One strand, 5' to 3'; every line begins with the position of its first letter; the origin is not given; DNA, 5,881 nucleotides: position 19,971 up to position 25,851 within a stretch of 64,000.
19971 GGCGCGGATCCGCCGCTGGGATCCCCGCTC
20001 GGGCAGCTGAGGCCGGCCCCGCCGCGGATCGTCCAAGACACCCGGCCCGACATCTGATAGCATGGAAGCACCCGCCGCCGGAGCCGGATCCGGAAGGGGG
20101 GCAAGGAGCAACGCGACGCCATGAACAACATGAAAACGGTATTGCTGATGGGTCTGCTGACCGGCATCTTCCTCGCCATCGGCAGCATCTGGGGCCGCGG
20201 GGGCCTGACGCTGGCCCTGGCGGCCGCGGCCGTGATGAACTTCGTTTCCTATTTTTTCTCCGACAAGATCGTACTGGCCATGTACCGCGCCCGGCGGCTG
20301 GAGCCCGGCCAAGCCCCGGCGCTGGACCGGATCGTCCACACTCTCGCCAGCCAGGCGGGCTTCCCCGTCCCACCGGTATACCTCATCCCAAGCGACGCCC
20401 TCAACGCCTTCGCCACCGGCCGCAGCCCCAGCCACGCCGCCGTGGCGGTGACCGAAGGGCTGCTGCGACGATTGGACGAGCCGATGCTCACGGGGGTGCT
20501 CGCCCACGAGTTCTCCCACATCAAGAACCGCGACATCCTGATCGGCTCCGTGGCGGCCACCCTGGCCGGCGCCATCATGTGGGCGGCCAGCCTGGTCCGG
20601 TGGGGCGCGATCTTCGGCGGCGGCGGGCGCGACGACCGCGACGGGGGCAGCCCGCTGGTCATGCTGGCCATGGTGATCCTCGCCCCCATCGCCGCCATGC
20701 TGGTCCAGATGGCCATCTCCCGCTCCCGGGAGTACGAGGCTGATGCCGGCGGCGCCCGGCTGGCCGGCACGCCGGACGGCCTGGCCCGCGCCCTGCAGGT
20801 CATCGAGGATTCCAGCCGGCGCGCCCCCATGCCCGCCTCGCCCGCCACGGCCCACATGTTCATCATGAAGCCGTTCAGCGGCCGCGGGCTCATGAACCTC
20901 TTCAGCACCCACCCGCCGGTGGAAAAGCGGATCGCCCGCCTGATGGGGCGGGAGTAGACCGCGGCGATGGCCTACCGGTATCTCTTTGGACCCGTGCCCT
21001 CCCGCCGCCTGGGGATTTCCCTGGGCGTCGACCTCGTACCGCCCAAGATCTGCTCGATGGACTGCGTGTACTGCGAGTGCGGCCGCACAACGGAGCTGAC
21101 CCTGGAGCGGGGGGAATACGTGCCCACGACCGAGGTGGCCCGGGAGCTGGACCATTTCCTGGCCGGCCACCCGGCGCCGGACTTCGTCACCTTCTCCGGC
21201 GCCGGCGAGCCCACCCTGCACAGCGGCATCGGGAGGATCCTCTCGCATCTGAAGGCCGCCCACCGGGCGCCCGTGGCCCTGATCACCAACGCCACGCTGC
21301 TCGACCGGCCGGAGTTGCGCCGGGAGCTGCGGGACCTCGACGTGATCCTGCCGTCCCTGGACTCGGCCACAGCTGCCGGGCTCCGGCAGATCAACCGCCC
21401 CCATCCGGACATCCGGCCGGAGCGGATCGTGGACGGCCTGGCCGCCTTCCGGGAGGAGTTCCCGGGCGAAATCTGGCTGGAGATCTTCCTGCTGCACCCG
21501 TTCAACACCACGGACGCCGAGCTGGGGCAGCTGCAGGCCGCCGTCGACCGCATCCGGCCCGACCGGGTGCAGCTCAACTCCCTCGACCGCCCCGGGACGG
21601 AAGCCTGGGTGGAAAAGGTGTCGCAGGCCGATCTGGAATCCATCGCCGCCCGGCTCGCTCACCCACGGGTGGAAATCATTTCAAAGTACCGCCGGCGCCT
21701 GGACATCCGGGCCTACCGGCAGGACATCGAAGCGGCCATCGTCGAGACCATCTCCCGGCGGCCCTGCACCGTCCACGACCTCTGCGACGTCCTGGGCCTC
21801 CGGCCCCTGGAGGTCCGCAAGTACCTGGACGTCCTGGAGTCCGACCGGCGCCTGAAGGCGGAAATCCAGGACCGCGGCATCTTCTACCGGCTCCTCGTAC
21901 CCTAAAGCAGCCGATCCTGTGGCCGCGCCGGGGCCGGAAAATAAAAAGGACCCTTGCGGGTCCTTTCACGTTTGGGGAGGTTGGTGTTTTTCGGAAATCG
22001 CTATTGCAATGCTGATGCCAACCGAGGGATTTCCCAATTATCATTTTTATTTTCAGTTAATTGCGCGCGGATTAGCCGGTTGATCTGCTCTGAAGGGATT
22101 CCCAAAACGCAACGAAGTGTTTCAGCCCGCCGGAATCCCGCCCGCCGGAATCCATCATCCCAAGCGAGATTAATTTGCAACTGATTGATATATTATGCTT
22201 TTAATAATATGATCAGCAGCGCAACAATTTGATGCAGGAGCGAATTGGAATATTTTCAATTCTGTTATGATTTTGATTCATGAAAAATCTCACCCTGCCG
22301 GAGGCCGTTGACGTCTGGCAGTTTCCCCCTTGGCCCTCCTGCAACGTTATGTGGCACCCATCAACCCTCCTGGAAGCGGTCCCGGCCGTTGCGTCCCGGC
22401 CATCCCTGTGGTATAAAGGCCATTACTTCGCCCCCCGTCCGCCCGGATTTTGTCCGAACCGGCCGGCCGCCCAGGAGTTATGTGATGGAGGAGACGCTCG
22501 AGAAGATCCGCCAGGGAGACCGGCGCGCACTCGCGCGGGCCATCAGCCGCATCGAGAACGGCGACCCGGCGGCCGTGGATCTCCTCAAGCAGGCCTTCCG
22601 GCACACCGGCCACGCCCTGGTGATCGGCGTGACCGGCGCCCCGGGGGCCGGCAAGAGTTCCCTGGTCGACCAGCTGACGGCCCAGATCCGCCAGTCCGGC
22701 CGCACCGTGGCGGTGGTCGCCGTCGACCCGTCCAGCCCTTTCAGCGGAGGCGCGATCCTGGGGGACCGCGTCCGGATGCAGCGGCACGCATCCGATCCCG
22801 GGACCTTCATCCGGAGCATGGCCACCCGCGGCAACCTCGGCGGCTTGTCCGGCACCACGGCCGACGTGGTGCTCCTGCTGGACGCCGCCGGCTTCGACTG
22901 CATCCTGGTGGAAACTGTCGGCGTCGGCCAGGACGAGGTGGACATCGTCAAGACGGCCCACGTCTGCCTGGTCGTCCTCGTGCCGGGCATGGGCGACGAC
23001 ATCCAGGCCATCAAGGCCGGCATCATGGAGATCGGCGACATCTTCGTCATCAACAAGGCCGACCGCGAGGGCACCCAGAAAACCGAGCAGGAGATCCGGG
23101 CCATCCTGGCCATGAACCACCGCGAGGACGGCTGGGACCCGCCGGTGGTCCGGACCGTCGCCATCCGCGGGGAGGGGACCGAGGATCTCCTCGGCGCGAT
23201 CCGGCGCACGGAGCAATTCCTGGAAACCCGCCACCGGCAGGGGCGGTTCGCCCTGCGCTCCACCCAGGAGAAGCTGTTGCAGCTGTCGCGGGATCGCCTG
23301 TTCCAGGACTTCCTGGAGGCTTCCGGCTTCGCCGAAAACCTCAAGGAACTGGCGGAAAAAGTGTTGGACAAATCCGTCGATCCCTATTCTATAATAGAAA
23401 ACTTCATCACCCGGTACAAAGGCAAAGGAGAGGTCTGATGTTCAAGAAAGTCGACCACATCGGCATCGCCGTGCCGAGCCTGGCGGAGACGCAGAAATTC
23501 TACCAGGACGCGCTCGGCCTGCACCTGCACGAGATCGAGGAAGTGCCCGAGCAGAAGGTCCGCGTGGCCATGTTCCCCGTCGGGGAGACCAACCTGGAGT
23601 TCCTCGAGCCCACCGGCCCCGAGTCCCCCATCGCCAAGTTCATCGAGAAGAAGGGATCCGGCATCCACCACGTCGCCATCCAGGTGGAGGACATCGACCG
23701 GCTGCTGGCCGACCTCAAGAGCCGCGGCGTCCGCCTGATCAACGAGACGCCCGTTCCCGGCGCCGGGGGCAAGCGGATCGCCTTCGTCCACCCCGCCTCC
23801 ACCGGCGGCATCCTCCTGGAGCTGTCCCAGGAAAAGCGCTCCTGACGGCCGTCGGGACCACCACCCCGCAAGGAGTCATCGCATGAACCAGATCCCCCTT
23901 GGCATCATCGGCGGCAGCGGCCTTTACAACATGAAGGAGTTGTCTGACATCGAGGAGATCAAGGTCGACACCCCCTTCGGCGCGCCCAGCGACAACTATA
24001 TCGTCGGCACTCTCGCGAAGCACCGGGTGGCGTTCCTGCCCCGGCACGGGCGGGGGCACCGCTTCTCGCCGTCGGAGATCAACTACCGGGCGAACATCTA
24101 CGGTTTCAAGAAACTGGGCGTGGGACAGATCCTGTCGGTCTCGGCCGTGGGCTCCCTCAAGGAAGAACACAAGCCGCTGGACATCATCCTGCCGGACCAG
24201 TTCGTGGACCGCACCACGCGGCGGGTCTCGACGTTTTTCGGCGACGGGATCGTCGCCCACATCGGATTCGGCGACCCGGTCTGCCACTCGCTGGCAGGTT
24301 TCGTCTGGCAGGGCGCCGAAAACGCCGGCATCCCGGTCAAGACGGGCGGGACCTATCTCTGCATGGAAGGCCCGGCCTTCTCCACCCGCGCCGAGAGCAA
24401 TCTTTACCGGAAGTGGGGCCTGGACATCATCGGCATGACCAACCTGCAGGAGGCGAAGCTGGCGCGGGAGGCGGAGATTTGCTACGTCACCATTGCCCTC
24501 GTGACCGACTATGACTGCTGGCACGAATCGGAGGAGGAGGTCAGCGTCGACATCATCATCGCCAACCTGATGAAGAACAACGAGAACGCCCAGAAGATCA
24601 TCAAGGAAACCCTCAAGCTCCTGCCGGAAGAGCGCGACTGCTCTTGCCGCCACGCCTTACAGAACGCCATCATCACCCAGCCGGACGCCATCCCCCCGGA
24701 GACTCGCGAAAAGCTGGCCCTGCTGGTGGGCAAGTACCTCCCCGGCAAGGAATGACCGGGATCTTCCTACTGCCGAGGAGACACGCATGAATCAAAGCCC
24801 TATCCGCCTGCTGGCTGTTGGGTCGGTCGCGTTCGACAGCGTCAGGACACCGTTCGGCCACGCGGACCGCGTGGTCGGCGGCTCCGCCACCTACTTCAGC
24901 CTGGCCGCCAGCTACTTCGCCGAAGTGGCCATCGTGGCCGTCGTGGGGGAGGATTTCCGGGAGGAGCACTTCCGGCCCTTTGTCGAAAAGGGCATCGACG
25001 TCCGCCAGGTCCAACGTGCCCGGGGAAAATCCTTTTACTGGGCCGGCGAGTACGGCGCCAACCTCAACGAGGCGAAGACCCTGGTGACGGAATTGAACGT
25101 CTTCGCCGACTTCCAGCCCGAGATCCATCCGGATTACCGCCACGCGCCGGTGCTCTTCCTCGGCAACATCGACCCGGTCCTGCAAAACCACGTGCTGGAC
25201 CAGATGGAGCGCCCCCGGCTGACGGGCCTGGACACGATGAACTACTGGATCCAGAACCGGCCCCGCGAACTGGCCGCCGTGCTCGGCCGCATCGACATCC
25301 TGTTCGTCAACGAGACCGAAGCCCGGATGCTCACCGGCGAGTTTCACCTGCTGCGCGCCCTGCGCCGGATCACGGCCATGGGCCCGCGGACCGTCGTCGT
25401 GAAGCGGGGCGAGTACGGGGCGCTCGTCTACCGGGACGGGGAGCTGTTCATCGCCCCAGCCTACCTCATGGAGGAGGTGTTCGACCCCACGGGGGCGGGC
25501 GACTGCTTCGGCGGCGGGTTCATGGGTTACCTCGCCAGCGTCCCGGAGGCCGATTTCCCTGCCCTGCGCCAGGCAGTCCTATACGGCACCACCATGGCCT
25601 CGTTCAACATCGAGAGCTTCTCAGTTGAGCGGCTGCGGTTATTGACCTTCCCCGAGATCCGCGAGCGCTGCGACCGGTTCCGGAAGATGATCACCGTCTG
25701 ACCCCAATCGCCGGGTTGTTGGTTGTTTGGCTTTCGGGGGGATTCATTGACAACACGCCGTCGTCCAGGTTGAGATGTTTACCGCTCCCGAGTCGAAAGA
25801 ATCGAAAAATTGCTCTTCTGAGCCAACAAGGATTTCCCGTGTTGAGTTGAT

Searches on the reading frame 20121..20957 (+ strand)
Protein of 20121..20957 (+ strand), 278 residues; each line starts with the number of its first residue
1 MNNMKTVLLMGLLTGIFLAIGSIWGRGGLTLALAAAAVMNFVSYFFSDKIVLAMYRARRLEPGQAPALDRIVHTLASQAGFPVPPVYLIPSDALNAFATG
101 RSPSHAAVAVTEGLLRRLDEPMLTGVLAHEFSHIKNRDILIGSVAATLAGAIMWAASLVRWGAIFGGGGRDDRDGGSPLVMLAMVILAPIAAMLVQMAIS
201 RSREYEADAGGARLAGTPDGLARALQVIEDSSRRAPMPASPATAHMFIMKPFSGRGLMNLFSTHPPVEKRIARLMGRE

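Call 95: search_protein_families(library=pfam, proteins=[window:20121-20957:+], max_evalue=0.001)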
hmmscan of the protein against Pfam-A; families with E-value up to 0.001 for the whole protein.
window:20121-20957:+ (278 aa): 1 family
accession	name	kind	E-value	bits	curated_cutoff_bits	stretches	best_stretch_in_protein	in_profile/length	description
PF01435.24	Peptidase_M48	-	6.5e-35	121.1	20.3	1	64-277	3-185/186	Peptidase family M48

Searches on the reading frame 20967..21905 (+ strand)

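Call 6: search_protein_families(library=pfam, proteins=[window:20967-21905:+], max_evalue=0.01)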
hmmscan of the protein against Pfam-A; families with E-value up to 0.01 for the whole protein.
window:20967-21905:+ (312 aa): 1 family
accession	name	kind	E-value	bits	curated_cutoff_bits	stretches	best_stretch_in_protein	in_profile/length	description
PF04055.27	Radical_SAM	-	7.3e-17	62.5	29.5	1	26-183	4-158/166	Radical SAM superfamily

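Call 7: search_protein_families(library=ncbifam, proteins=[window:20967-21905:+], max_evalue=0.01)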
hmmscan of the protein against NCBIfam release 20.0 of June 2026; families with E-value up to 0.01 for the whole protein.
window:20967-21905:+ (312 aa): 7 families
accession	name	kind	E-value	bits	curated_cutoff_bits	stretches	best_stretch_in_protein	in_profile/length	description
TIGR02666.1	moaA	equivalog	2.7e-08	33.2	284.05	1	29-177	20-166/336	GTP 3',8-cyclase MoaA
NF038283.1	viperin_w_prok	equivalog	6e-08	32.2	180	1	28-147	11-130/281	viperin family antiviral radical SAM protein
TIGR04317.1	W_rSAM_matur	equivalog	1.4e-05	24.4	380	1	29-142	14-121/349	tungsten cofactor oxidoreductase radical SAM maturase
TIGR02668.1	moaA_archaeal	equivalog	2.4e-05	23.5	325.25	1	27-164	18-146/303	GTP 3',8-cyclase MoaA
TIGR03972.1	rSAM_TYW1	equivalog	0.0012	18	317.95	0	70-202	118-244/297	4-demethylwyosine synthase TYW1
NF001199.0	PRK00164.2-1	equivalog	0.0021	17.2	231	1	27-144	20-131/308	GTP 3',8-cyclase MoaA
NF033788.1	HTH_metalloreg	subfamily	0.0028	17.4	55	0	257-309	15-68/77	metalloregulator ArsR/SmtB family transcription factor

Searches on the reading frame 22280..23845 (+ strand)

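Call 6: search_protein_families(library=pfam, proteins=[window:22280-23845:+], max_evalue=0.01)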
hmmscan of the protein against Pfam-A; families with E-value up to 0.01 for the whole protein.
window:22280-23845:+ (521 aa): 3 families
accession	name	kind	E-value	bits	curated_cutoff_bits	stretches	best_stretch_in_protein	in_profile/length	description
PF13669.12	Glyoxalase_4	-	2.2e-24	86.3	27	1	392-502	1-109/109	Glyoxalase/Bleomycin resistance protein/Dioxygenase superfamily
PF00903.31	Glyoxalase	-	1.5e-20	74.2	20.6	1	390-515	1-121/121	Glyoxalase/Bleomycin resistance protein/Dioxygenase superfamily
PF13468.12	Glyoxalase_3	-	4.1e-10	40.4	25.1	1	391-493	1-107/176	Glyoxalase-like domain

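Call 7: search_protein_families(library=ncbifam, proteins=[window:22280-23845:+], max_evalue=0.01)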
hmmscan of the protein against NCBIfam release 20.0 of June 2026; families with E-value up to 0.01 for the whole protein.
window:22280-23845:+ (521 aa): 9 families
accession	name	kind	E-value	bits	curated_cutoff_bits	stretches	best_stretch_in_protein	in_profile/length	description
TIGR03081.1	metmalonyl_epim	equivalog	9.2e-47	158.8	114.95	1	390-517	1-129/129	methylmalonyl-CoA epimerase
TIGR01263.1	4HPPD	equivalog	3.3e-08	33.4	277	1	378-491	146-267/353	4-hydroxyphenylpyruvate dioxygenase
NF050075.1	SMU1112c_YaeR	equivalog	1.3e-07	31.9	140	1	388-503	1-113/125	SMU1112c/YaeR family gloxylase I-like metalloprotein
TIGR00068.2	glyox_I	equivalog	3.7e-06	26.9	120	1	393-505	4-129/143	lactoylglutathione lyase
TIGR03211.1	catechol_2_3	equivalog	5.8e-06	25.8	320.2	1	375-475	130-221/303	catechol 2,3-dioxygenase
NF008551.0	PRK11478.1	equivalog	1.1e-05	25.9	148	1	387-504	3-117/129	VOC family protein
NF050074.1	glyox_I_GloA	exception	1.1e-05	25.6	165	1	391-486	2-93/121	lactoylglutathione lyase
TIGR03645.1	glyox_marine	hypoth_equivalog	0.0016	18.4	262.05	0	390-416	4-30/162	lactoylglutathione lyase family protein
TIGR02295.1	HpaD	equivalog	0.0035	16.5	321.4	1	380-474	129-213/298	3,4-dihydroxyphenylacetate 2,3-dioxygenase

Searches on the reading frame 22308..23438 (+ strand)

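Call 95: search_protein_families(library=pfam, proteins=[window:22308-23438:+], max_evalue=0.001)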
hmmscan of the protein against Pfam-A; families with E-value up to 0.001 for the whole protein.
window:22308-23438:+ (376 aa): 8 families
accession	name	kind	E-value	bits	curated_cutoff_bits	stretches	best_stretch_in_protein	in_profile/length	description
PF03308.22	MeaB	-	2.6e-93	312.4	23.1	1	75-337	1-270/273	Methylmalonyl Co-A mutase-associated GTPase MeaB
PF02492.25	cobW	-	7.8e-06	26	20.7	1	105-270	2-173/180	CobW/HypB/UreG, nucleotide-binding domain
PF13191.12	AAA_16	-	1.9e-05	25.7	32.6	1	91-144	14-65/167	AAA ATPase domain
PF00009.33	GTP_EFTU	-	3.6e-05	23.9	26.5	0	243-300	123-184/188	Elongation factor Tu GTP binding domain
PF03029.23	ATP_bind_1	-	8.4e-05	22.9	27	1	108-143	1-36/240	Conserved hypothetical ATP binding protein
PF13604.12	AAA_30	-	0.00014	22.1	27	0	101-139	16-54/191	AAA domain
PF01926.29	MMR_HSR1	-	0.00073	20.1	21.9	0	106-128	2-23/113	50S ribosome-binding GTPase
PF13401.12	AAA_22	-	0.00086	20.1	27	0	102-150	4-50/130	AAA domain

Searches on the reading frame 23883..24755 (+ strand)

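Call 6: search_protein_families(library=pfam, proteins=[window:23883-24755:+], max_evalue=0.01)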
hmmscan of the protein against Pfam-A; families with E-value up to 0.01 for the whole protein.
window:23883-24755:+ (290 aa): 1 family
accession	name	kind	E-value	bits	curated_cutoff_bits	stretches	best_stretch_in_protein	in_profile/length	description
PF01048.26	PNP_UDP_1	-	4.9e-43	147.6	25.1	1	6-244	2-232/233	Phosphorylase superfamily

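Call 7: search_protein_families(library=ncbifam, proteins=[window:23883-24755:+], max_evalue=0.01)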
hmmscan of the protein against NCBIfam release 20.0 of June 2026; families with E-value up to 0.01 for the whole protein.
window:23883-24755:+ (290 aa): 11 families
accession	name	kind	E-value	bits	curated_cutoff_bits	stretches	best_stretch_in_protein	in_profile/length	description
NF005657.0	PRK07432.1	equivalog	1.4e-133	444.5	453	1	1-286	1-290/291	S-methyl-5'-thioadenosine phosphorylase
NF006492.0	PRK08931.1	equivalog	5.1e-114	380.6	437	1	3-285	3-288/291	S-methyl-5'-thioadenosine phosphorylase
NF006334.0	PRK08564.1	equivalog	2.9e-95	318.4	382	1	5-263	9-266/267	S-methyl-5'-thioadenosine phosphorylase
TIGR01694.1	MTAP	equivalog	1.4e-93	312.7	274.85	1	6-245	2-239/240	S-methyl-5'-thioadenosine phosphorylase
NF005876.0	PRK07823.1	equivalog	1.1e-80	270.6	306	1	3-261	5-259/267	S-methyl-5'-thioadenosine phosphorylase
NF006599.0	PRK09136.1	equivalog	8e-63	211.9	223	1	6-244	4-244/247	S-methyl-5'-thioinosine phosphorylase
NF006054.0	PRK08202.1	equivalog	9.6e-20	71.2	218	1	36-245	64-272/274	purine-nucleoside phosphorylase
TIGR01697.1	PNPH-PUNA-XAPA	subfamily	5.1e-18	65.3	197.1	1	36-242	40-244/247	inosine/guanosine/xanthosine phosphorylase family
TIGR01700.1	PNPH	equivalog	1.4e-13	50.8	293.35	1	36-241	40-245/249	purine nucleoside phosphorylase I, inosine and guanosine-specific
TIGR01698.1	PUNP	equivalog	1.5e-12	47.5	302.6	1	38-210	42-211/245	purine-nucleoside phosphorylase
TIGR01699.1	XAPA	equivalog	3.9e-07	29.9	370.9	1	38-210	42-214/248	xanthosine phosphorylase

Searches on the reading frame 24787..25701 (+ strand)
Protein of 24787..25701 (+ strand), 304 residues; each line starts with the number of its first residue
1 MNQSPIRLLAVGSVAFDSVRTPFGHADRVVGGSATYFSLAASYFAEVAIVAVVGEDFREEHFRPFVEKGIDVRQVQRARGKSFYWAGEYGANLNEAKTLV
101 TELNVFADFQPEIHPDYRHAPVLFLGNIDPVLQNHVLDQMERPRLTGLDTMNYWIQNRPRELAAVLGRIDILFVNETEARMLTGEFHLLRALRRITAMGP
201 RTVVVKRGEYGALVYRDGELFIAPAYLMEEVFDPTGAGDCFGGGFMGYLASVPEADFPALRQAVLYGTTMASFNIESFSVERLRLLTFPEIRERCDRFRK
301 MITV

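Call 6: search_protein_families(library=pfam, proteins=[window:24787-25701:+], max_evalue=0.01)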
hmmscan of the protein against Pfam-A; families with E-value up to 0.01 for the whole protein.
window:24787-25701:+ (304 aa): 1 family
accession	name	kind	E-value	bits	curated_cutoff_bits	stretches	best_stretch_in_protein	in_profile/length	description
PF00294.29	PfkB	-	5.3e-24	85.5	25.8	1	29-279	34-294/302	pfkB family carbohydrate kinase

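Call 7: search_protein_families(library=ncbifam, proteins=[window:24787-25701:+], max_evalue=0.01)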
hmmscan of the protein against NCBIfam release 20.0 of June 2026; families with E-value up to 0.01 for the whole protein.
window:24787-25701:+ (304 aa): 17 families
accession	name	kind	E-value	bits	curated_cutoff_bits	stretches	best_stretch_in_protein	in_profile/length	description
TIGR04382.1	myo_inos_iolC_N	equivalog_domain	2e-16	60.1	300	1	160-277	180-292/309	5-dehydro-2-deoxygluconokinase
NF040938.1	KDG_KDGal_kin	equivalog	6.7e-16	58.3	400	1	138-264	148-277/305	bifunctional 2-dehydro-3-deoxygluconokinase/2-dehydro-3-deoxygalactonokinase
TIGR02152.1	D_ribokin_bact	equivalog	4.6e-15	55.7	299.65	1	164-277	171-283/298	ribokinase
NF049991.1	TagKinase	equivalog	5.5e-14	51.7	420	1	160-247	186-273/321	tagatose kinase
NF053626.1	RibKinHalex1628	equivalog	8.7e-11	41.8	330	1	160-252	168-253/293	ATP-dependent ribose-1-phosphate kinase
NF041332.1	KDG_KDGal_kin_Halo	equivalog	6.9e-10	38.9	440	1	158-272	178-289/320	bifunctional 2-dehydro-3-deoxygluconokinase/2-dehydro-3-deoxygalactonokinase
NF052444.1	DhDoxglucKinKdgK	equivalog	1.3e-08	34.6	400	1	162-247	182-267/303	2-dehydro-3-deoxygluconokinase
NF041164.1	NucKinThplmales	equivalog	1.4e-08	34.3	450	1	151-277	156-274/295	nucleoside kinase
NF007321.0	PRK09813.1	equivalog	2e-08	34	247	1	187-276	173-256/261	fructoselysine 6-kinase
TIGR03168.1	1-PFK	subfamily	3.7e-08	32.6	216.4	1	182-273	195-284/305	hexose kinase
TIGR03828.1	pfkB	equivalog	7.2e-08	31.8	292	1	159-274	184-285/305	1-phosphofructokinase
NF008353.0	PRK11142.1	equivalog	1.9e-07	30.9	341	1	165-250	175-264/307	ribokinase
NF006957.1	PRK09434.1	equivalog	2e-07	30.8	450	1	162-255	173-266/302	fructokinase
NF047869.1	myo_kin_aldol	exception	7.1e-07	27.9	600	1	154-248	189-290/586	bifunctional 5-dehydro-2-deoxygluconokinase/5-dehydro-2-deoxyphosphogluconate aldolase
TIGR02198.1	rfaE_dom_I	equivalog_domain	4.3e-06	26.1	345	1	193-240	219-267/315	D-glycero-beta-D-manno-heptose-7-phosphate kinase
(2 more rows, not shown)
